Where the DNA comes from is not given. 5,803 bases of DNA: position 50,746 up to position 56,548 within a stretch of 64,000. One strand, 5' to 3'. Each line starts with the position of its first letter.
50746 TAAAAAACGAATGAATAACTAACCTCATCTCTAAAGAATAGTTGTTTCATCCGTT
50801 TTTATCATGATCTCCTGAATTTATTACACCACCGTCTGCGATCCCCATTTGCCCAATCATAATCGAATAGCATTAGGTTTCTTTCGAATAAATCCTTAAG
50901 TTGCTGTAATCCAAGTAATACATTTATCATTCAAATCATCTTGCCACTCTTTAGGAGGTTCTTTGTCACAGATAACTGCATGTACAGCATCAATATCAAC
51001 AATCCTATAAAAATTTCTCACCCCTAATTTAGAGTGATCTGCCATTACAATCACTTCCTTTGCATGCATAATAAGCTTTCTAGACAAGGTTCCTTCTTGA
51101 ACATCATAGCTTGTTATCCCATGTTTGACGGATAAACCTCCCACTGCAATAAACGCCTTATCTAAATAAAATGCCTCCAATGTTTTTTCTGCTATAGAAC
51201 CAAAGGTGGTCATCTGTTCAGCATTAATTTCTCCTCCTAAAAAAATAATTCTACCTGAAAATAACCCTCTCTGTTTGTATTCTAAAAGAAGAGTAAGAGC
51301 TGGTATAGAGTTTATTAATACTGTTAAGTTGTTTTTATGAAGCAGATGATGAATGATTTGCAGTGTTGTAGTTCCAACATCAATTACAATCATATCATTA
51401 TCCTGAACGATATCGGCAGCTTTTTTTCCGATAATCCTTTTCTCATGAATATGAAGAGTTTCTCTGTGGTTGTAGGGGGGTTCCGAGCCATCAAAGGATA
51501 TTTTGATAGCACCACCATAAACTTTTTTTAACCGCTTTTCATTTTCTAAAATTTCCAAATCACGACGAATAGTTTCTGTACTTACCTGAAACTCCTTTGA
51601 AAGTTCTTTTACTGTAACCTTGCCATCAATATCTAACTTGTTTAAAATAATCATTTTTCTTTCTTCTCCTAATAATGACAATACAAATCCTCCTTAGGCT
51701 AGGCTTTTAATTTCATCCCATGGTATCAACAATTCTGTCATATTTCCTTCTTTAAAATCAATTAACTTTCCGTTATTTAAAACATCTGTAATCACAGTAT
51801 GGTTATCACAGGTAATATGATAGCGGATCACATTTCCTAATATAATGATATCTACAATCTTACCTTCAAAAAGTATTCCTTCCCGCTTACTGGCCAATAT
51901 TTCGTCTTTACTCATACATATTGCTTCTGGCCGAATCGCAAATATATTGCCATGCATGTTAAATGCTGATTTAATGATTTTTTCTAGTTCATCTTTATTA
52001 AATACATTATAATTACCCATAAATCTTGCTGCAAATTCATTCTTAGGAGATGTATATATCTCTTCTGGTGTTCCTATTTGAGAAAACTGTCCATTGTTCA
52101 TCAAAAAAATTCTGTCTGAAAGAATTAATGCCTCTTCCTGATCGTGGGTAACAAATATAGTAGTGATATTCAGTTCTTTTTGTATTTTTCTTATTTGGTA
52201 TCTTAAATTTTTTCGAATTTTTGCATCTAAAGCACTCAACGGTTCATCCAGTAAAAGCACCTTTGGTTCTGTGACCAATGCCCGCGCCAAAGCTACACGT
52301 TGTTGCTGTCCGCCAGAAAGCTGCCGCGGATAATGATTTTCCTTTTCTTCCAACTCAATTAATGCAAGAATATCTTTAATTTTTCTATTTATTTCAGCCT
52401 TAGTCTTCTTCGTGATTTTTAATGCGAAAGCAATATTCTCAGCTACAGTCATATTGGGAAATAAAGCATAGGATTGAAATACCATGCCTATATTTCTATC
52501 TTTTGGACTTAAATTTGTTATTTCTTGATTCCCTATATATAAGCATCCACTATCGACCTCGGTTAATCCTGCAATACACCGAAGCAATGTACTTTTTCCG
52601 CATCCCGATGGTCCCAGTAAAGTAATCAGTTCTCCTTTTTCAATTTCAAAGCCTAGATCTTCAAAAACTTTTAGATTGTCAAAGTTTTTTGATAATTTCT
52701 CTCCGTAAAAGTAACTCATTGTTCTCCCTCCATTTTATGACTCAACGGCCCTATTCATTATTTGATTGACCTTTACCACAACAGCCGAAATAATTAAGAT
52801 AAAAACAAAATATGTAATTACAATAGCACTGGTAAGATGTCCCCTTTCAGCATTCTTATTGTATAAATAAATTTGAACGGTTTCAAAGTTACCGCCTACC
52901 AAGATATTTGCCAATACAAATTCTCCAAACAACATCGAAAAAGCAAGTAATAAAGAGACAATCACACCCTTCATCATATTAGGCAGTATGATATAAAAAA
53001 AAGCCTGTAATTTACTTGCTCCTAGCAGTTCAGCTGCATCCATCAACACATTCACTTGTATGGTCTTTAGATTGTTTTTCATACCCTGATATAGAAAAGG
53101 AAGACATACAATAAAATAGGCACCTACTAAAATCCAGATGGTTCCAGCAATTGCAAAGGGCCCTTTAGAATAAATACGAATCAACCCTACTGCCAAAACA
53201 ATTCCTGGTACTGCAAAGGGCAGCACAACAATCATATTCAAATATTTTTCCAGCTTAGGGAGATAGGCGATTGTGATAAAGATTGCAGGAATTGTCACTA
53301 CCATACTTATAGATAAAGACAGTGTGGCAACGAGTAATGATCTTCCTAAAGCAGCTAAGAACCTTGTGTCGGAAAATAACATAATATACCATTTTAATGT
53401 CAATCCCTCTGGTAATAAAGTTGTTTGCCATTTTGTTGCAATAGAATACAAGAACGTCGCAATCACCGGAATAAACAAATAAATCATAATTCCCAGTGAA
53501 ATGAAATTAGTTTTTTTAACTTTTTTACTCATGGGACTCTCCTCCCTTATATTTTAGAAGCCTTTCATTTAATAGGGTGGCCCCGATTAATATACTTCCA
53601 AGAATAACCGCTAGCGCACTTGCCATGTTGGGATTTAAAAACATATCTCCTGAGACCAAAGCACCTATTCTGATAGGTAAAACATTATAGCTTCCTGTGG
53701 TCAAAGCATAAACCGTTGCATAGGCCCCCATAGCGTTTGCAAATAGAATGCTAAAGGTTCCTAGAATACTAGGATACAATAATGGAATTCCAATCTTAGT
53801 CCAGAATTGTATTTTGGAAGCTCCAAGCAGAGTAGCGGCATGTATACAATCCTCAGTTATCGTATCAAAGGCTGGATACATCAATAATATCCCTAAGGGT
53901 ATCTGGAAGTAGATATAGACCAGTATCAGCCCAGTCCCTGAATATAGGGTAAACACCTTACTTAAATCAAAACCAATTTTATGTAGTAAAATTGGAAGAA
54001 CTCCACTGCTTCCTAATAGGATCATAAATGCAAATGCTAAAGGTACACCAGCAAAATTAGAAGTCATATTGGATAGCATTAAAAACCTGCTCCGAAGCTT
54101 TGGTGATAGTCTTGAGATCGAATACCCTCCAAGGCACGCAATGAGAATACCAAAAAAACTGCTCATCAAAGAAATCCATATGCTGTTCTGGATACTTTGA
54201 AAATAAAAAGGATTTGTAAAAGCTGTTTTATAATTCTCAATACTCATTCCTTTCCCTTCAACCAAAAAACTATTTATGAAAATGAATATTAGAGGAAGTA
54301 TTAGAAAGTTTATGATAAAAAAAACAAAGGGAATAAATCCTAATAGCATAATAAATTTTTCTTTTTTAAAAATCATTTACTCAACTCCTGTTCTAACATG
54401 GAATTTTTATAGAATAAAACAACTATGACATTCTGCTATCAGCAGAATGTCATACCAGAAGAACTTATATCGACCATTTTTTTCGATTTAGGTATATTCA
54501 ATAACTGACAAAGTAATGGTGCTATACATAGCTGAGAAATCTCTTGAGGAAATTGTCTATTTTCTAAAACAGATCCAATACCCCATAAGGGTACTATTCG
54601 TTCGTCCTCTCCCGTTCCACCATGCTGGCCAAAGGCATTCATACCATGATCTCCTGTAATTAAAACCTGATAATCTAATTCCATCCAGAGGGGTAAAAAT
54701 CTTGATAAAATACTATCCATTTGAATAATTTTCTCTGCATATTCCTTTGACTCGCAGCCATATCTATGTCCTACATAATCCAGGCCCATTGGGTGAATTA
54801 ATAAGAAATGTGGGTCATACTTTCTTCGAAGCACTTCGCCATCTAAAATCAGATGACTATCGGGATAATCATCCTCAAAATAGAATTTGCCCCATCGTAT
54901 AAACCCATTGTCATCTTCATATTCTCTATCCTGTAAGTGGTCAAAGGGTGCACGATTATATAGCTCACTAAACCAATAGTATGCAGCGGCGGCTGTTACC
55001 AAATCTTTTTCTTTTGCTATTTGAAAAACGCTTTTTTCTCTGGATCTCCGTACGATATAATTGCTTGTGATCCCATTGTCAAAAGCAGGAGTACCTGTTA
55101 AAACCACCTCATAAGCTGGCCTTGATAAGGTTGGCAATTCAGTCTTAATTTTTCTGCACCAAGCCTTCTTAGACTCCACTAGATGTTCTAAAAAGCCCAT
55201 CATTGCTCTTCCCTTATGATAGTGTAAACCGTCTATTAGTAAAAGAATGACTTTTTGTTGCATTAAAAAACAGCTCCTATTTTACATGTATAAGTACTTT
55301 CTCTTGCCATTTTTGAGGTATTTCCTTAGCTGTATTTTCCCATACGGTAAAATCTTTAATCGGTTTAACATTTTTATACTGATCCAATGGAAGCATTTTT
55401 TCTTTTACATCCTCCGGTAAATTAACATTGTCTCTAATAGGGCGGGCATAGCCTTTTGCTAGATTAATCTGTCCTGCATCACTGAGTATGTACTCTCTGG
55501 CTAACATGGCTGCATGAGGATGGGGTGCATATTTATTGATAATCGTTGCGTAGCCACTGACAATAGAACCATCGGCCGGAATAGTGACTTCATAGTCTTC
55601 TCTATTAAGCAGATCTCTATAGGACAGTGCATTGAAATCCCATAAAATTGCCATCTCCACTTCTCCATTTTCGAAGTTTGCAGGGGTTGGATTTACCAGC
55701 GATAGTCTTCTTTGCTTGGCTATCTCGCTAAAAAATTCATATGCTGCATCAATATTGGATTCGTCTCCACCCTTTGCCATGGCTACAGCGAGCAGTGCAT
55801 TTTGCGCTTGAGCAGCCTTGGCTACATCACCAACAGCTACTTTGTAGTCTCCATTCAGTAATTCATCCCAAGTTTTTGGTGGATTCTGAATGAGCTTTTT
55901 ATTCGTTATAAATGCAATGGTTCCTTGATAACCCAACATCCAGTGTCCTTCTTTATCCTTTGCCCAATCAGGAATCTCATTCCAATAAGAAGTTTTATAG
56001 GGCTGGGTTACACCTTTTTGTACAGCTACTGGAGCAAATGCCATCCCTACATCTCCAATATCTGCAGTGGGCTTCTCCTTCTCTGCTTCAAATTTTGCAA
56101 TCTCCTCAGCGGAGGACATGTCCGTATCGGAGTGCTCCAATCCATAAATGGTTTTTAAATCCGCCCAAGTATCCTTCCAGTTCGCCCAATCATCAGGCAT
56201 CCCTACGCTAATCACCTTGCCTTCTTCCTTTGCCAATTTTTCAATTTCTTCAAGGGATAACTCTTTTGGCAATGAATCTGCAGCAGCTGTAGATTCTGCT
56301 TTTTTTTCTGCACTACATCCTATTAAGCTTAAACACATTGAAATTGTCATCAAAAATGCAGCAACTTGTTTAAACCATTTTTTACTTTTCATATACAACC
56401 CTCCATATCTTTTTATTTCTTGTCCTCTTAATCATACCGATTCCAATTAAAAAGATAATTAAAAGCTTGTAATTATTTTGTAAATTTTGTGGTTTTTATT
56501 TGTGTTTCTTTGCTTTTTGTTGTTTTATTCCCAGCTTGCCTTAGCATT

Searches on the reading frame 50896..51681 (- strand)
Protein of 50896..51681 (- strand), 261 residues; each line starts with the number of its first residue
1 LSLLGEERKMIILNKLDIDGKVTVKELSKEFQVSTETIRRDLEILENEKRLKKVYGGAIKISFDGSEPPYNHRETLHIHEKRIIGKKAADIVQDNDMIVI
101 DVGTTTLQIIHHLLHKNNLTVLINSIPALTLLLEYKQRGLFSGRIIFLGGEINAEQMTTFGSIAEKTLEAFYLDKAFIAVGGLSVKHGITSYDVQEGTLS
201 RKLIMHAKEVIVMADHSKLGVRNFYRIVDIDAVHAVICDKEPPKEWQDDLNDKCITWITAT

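Call 48: search_protein_families(library=pfam, proteins=[window:50896-51681:-], max_evalue=0.0001)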
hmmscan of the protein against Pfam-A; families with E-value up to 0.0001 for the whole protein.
window:50896-51681:- (261 aa): 3 families
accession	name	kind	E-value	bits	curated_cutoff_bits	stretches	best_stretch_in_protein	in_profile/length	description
PF00455.28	DeoRC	-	2.6e-42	144.9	31.8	1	77-240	2-160/160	DeoR C terminal sensor domain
PF08220.18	HTH_DeoR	-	5.8e-15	55.2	21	1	8-61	1-54/57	DeoR-like helix-turn-helix domain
PF08279.18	HTH_11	-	1.8e-06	28.2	25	1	12-47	5-41/55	HTH domain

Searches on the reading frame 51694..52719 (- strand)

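Call 48: search_protein_families(library=pfam, proteins=[window:51694-52719:-], max_evalue=0.0001)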
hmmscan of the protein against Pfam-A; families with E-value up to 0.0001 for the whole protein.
window:51694-52719:- (341 aa): 4 families
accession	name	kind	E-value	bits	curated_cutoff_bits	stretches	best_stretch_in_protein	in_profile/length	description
PF00005.33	ABC_tran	-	4.6e-38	131.3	25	1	20-161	2-136/137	ABC transporter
PF13304.12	AAA_21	-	8e-10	39.7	27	1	110-194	213-300/304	AAA domain, putative AbiEii toxin, Type IV TA system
PF02463.25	SMC_N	-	2e-06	27.9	40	1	30-195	25-200/220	RecF/RecN/SMC N terminal domain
PF08402.16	TOBE_2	-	3.6e-06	27.4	21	1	261-325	2-61/76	TOBE domain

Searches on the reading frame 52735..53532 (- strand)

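Call 48: search_protein_families(library=pfam, proteins=[window:52735-53532:-], max_evalue=0.0001)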
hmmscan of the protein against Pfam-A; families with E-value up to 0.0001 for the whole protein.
window:52735-53532:- (265 aa): 1 family
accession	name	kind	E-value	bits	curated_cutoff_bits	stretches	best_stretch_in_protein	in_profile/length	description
PF00528.27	BPD_transp_1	-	4e-12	46.7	26.4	1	89-256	11-179/184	Binding-protein-dependent transport system inner membrane component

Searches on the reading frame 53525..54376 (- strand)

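Call 48: search_protein_families(library=pfam, proteins=[window:53525-54376:-], max_evalue=0.0001)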
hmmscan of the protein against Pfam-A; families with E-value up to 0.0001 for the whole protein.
window:53525-54376:- (283 aa): 1 family
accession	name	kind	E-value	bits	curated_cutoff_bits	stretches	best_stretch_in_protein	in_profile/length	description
PF00528.27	BPD_transp_1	-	1.2e-07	32.1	26.4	1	75-265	4-168/184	Binding-protein-dependent transport system inner membrane component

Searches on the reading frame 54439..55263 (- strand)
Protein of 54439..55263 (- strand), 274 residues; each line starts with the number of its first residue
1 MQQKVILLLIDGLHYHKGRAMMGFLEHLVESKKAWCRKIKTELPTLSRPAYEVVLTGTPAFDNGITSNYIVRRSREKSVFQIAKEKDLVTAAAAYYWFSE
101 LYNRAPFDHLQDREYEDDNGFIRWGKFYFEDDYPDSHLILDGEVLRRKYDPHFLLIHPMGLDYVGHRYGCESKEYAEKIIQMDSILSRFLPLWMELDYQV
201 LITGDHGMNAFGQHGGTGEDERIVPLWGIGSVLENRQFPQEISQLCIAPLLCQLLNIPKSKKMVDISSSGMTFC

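Call 48: search_protein_families(library=pfam, proteins=[window:54439-55263:-], max_evalue=0.0001)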
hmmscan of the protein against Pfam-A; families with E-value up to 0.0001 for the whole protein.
window:54439-55263:- (274 aa): 1 family
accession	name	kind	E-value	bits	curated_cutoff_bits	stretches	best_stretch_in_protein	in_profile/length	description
PF01663.27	Phosphodiest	-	2e-19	70.8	23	1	5-211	1-224/342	Type I phosphodiesterase / nucleotide pyrophosphatase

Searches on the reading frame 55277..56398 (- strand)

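Call 48: search_protein_families(library=pfam, proteins=[window:55277-56398:-], max_evalue=0.0001)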
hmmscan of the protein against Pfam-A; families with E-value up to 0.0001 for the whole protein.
window:55277-56398:- (373 aa): 2 families
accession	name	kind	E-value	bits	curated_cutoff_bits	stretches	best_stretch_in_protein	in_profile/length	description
PF13343.11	SBP_bac_6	-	4.3e-29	102.1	24.6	1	110-333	2-230/245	Bacterial extracellular solute-binding protein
PF13531.11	SBP_bac_11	-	9.8e-08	32.5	25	1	159-311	79-219/227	Bacterial extracellular solute-binding protein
